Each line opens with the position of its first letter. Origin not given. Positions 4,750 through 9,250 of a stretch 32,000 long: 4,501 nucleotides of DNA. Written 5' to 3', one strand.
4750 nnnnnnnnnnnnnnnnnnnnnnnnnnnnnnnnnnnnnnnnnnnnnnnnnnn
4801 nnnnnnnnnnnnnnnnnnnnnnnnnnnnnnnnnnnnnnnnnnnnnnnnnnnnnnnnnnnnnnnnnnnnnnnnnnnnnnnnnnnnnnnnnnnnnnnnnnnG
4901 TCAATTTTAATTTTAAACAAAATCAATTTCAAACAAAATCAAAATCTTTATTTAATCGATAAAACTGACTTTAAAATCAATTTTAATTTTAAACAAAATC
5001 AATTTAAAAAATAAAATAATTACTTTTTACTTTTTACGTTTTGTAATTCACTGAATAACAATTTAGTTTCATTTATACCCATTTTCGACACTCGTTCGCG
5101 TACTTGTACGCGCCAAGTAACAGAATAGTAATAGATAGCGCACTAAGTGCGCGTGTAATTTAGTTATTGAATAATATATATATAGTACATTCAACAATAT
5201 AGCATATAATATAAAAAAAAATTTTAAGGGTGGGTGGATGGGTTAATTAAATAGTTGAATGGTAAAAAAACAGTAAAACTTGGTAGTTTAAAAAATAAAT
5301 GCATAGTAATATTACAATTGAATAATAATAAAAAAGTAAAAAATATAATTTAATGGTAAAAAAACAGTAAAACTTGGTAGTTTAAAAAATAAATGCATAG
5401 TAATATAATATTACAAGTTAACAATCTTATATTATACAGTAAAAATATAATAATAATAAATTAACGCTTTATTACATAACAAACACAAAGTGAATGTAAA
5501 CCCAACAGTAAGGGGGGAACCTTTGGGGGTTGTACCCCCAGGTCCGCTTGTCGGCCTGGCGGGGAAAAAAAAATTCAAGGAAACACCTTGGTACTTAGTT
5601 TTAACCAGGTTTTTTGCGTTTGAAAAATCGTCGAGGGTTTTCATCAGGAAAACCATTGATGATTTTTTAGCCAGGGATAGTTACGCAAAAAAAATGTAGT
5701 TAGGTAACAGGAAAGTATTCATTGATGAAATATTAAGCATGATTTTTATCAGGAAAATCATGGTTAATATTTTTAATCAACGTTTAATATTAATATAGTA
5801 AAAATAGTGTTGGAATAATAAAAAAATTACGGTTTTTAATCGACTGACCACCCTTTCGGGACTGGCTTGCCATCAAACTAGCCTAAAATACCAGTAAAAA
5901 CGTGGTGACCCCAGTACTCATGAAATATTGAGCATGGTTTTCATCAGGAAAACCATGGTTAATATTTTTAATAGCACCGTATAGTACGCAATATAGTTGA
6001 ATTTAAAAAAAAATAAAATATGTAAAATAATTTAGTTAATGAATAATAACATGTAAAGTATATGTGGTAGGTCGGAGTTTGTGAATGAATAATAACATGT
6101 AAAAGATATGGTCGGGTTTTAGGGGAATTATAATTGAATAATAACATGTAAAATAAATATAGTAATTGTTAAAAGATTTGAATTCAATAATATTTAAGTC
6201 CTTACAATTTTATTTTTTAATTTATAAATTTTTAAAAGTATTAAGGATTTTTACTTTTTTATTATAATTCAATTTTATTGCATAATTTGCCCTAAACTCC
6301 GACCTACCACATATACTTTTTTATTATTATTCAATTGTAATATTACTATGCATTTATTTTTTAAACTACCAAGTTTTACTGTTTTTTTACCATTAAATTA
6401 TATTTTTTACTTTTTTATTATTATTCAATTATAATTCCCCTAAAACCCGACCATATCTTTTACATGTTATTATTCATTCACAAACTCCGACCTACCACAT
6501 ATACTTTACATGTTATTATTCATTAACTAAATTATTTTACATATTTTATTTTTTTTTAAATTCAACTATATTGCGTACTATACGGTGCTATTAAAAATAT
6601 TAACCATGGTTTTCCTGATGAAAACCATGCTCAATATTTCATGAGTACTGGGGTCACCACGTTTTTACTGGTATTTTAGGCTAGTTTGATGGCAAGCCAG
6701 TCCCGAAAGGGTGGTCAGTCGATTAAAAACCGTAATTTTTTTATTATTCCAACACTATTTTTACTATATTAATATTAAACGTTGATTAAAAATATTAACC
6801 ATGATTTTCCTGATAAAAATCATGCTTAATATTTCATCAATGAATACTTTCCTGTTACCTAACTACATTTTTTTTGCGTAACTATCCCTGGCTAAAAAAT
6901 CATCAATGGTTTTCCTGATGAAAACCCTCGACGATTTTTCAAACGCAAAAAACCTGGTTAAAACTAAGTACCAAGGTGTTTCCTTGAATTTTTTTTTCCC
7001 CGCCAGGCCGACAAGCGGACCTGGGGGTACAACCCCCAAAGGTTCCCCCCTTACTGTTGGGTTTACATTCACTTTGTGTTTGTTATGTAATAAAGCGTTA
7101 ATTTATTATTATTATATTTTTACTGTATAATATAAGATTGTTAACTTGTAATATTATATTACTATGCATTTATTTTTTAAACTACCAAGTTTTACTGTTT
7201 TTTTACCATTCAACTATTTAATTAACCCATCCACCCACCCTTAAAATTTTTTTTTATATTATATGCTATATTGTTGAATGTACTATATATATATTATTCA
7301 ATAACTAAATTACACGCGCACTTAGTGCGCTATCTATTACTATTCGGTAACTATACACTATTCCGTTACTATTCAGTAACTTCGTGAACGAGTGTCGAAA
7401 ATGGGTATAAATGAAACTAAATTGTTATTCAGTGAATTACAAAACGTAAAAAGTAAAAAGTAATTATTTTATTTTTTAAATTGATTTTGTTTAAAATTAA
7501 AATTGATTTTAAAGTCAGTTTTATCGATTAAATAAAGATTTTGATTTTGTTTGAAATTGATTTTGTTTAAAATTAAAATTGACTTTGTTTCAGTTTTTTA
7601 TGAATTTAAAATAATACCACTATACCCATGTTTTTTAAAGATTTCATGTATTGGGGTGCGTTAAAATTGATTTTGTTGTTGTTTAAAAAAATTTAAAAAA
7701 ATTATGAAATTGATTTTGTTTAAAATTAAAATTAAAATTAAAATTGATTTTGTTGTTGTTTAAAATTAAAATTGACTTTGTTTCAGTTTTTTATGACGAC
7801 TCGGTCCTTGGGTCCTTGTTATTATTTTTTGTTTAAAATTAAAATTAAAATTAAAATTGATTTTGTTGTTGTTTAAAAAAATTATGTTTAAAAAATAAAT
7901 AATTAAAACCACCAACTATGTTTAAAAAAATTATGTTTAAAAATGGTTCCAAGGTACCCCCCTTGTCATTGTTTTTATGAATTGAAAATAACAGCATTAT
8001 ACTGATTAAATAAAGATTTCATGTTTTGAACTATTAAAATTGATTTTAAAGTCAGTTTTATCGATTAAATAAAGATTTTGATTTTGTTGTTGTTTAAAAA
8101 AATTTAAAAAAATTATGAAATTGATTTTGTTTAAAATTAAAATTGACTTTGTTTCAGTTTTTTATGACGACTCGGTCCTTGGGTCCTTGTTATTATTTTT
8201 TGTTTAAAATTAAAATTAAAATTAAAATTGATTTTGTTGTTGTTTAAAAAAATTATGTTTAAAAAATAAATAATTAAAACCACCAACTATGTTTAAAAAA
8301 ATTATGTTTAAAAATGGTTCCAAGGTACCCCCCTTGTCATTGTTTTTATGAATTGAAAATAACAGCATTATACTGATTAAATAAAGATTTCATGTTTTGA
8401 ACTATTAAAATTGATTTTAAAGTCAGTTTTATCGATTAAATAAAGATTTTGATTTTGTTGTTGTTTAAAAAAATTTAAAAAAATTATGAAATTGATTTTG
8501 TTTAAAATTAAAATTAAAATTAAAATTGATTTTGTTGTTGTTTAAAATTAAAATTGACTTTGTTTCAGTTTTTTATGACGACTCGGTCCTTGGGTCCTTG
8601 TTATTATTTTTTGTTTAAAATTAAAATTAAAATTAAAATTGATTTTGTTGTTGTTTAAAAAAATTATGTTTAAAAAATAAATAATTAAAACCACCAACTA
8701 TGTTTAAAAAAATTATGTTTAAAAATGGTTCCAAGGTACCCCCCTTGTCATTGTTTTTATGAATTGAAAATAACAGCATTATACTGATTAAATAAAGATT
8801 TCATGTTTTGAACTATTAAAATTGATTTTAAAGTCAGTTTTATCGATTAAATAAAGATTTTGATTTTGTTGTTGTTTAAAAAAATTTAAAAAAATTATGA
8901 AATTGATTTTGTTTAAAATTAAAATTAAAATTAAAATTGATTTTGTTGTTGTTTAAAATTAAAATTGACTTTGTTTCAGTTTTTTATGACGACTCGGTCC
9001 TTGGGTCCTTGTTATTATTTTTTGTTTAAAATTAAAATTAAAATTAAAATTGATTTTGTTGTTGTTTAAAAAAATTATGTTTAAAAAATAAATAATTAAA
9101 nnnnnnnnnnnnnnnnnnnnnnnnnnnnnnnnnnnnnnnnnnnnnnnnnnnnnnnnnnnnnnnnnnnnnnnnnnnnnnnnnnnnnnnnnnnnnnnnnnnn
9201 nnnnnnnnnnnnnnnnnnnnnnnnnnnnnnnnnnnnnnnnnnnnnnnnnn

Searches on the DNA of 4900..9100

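Call 63: search_rna_families(source=window, start=4900, end=9100, threshold=evalue, max_evalue=1)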
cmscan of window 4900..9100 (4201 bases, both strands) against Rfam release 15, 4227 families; matches with E-value up to 1: 3.
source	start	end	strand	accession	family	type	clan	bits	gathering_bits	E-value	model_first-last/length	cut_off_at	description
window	8004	8026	+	RF00180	REN-SRE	Cis-reg;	-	23.2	41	0.016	1-37/37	no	Renin stability regulatory element (REN-SRE)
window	8375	8397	+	RF00180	REN-SRE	Cis-reg;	-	23.2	41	0.016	1-37/37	no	Renin stability regulatory element (REN-SRE)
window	8786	8808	+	RF00180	REN-SRE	Cis-reg;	-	23.2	41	0.016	1-37/37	no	Renin stability regulatory element (REN-SRE)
